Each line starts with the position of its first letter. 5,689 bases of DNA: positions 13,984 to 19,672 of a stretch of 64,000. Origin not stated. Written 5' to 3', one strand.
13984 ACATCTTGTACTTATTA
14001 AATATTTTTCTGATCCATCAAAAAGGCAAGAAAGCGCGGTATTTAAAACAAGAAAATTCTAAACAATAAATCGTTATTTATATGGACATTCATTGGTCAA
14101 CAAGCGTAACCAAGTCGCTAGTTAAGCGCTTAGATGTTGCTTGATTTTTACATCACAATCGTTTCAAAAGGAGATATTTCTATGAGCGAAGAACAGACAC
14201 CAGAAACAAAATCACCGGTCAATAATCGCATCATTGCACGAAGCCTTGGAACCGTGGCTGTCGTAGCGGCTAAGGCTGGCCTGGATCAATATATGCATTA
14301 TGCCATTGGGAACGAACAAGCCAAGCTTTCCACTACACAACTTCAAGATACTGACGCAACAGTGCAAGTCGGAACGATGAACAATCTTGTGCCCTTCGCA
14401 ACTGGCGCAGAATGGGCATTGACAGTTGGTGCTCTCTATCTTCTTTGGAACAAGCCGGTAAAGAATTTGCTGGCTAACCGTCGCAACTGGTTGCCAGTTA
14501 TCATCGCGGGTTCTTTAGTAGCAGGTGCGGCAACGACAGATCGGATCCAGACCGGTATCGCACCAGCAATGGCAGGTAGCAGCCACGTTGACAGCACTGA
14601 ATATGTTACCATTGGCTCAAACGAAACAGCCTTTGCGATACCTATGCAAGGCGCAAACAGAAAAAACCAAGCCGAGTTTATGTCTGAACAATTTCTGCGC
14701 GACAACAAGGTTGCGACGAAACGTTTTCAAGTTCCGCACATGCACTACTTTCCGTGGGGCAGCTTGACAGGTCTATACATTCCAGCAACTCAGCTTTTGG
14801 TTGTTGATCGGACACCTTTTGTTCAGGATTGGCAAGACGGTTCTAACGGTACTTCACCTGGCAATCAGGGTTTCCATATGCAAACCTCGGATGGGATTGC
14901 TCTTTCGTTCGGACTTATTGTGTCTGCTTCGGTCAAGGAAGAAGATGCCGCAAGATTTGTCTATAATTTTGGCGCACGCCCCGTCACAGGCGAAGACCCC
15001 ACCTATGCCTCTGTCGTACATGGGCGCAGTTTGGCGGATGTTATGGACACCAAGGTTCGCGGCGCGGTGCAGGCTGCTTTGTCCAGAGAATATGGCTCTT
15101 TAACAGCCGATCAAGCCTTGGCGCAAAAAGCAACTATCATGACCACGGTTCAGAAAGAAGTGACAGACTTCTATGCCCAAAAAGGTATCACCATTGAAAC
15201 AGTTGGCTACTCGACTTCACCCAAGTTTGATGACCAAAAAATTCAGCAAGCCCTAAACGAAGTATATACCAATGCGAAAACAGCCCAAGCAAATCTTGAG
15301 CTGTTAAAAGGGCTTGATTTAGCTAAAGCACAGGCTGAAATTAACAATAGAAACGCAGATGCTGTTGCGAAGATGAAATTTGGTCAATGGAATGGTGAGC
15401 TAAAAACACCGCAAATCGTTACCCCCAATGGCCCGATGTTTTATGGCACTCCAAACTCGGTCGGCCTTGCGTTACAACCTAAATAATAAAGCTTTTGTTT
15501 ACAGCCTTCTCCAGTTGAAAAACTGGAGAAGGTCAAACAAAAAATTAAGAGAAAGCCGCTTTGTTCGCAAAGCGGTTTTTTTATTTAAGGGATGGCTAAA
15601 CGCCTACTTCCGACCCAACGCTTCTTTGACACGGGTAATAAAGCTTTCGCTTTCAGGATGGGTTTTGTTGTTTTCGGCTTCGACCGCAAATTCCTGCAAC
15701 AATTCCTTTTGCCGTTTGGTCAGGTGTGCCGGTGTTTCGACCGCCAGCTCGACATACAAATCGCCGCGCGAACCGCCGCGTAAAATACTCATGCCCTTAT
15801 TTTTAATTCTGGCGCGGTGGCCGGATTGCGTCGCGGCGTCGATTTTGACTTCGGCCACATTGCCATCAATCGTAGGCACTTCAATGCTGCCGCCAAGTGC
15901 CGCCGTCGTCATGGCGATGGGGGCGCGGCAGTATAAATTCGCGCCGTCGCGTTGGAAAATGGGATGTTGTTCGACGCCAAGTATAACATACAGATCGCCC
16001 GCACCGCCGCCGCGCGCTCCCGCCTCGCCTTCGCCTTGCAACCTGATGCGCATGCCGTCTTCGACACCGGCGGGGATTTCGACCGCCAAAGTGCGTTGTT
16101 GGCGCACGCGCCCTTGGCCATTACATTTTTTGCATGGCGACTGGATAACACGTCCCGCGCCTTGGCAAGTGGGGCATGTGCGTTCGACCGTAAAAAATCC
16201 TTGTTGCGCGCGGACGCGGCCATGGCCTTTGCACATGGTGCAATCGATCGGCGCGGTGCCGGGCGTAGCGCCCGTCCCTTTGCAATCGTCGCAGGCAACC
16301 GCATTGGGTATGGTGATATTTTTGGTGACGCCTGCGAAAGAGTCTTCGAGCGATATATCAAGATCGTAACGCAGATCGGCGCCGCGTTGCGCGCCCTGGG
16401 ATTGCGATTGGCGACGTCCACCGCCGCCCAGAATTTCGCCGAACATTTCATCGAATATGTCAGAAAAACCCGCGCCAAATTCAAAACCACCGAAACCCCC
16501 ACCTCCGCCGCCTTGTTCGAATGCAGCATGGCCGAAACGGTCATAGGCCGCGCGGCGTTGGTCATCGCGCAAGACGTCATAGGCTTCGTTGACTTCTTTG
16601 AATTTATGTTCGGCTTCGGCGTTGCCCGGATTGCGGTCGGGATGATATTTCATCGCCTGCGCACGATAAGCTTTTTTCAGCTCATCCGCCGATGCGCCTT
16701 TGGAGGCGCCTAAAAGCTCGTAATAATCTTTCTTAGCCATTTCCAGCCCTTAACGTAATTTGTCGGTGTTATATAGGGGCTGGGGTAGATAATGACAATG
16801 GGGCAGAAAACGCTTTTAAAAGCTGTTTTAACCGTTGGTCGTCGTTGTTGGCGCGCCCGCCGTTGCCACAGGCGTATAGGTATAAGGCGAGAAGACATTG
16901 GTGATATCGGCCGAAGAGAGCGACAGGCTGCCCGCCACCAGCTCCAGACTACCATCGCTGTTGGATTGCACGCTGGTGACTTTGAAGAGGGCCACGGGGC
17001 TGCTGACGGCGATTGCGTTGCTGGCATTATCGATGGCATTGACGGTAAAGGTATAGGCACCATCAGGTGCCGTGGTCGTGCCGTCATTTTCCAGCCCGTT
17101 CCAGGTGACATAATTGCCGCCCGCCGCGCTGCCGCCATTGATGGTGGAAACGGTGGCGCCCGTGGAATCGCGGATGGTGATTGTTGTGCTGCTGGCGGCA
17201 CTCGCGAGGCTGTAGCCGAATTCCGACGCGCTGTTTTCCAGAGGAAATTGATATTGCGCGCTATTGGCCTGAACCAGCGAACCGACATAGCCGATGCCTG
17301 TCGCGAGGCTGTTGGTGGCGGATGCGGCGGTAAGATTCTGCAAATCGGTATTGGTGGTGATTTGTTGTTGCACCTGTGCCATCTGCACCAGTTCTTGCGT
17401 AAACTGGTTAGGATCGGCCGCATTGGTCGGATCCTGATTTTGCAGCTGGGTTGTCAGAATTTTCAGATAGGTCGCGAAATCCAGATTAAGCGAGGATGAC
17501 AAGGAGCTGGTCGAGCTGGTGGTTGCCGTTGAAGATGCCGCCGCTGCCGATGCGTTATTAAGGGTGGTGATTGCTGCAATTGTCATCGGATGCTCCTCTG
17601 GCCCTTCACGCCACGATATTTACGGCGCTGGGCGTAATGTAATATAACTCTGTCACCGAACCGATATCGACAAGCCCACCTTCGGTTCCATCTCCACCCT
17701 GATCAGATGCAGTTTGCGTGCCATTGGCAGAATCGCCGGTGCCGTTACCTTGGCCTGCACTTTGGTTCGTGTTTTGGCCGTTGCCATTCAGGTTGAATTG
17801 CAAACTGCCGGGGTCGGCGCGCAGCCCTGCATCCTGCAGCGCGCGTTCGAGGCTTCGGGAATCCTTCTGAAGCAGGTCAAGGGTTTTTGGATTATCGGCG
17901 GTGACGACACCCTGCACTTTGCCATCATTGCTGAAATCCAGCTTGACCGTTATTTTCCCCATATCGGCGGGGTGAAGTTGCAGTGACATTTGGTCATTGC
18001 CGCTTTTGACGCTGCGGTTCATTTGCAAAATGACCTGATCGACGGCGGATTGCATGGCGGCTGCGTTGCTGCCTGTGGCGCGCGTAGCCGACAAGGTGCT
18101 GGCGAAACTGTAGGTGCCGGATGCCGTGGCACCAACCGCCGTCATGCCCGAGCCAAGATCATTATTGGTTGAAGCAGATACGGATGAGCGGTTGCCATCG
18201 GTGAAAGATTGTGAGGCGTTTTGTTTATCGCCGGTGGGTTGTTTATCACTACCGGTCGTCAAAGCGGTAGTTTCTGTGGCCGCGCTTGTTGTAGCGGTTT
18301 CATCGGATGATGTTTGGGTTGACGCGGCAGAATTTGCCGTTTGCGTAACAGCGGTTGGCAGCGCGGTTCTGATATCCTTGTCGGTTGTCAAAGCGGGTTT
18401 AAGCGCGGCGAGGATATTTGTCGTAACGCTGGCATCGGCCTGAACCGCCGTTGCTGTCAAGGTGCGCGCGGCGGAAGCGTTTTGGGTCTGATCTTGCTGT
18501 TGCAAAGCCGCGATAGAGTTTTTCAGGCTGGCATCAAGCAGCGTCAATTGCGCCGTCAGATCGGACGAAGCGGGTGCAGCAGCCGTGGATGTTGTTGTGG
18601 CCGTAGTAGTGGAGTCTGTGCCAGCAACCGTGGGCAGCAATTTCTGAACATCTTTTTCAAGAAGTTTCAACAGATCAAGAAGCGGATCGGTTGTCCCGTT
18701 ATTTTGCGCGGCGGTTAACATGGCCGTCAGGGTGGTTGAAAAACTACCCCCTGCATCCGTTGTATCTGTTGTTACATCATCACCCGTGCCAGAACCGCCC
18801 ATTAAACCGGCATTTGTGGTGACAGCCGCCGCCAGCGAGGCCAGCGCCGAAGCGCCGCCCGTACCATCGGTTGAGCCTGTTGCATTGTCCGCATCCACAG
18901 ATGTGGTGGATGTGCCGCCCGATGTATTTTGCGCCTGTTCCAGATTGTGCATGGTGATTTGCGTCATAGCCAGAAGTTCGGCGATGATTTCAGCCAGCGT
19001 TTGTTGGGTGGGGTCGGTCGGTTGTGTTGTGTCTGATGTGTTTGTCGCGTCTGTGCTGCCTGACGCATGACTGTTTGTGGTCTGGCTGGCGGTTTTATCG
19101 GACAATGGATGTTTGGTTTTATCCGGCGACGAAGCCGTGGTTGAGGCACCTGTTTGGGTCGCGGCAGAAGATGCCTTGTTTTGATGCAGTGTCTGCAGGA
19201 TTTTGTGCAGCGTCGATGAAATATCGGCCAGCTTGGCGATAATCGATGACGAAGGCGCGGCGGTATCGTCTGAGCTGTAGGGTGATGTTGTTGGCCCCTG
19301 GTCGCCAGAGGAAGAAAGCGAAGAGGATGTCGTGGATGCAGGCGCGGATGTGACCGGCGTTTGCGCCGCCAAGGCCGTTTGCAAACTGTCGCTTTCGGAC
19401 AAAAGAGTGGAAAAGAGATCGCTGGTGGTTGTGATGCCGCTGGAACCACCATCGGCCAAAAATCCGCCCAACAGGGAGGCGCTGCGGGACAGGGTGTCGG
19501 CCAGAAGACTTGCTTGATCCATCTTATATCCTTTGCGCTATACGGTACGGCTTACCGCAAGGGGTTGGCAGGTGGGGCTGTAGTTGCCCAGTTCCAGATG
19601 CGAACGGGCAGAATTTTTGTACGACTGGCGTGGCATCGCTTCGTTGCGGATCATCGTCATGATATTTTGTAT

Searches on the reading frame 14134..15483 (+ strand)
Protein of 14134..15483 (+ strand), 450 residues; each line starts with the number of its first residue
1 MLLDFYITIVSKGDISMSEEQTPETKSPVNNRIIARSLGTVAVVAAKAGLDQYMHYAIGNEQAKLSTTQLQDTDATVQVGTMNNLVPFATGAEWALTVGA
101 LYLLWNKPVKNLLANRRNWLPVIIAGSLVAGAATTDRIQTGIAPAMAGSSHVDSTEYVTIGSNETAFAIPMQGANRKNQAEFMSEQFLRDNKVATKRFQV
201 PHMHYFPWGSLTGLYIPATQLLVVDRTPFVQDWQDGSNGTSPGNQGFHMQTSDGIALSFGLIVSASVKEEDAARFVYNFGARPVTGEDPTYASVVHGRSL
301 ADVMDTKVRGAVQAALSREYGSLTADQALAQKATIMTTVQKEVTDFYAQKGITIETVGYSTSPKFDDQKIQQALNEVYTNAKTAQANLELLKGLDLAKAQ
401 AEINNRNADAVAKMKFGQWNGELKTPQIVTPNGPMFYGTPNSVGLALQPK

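Call 70: search_protein_families(library=pfam, proteins=[window:14134-15483:+], max_evalue=0.00001)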
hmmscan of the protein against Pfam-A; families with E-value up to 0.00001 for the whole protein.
window:14134-15483:+ (450 aa): 1 family
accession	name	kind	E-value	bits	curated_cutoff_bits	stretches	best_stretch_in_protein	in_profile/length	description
PF01145.31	Band_7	-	1.2e-08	35.7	23.6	1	217-388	30-169/176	SPFH domain / Band 7 family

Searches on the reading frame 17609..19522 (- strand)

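Call 70: search_protein_families(library=pfam, proteins=[window:17609-19522:-], max_evalue=0.00001)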
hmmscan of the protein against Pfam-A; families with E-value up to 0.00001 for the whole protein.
window:17609-19522:- (638 aa): 1 family
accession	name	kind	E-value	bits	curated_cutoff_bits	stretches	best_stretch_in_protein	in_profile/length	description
PF02120.21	Flg_hook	-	6.2e-14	52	29.8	1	502-579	5-79/85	Flagellar hook-length control protein FliK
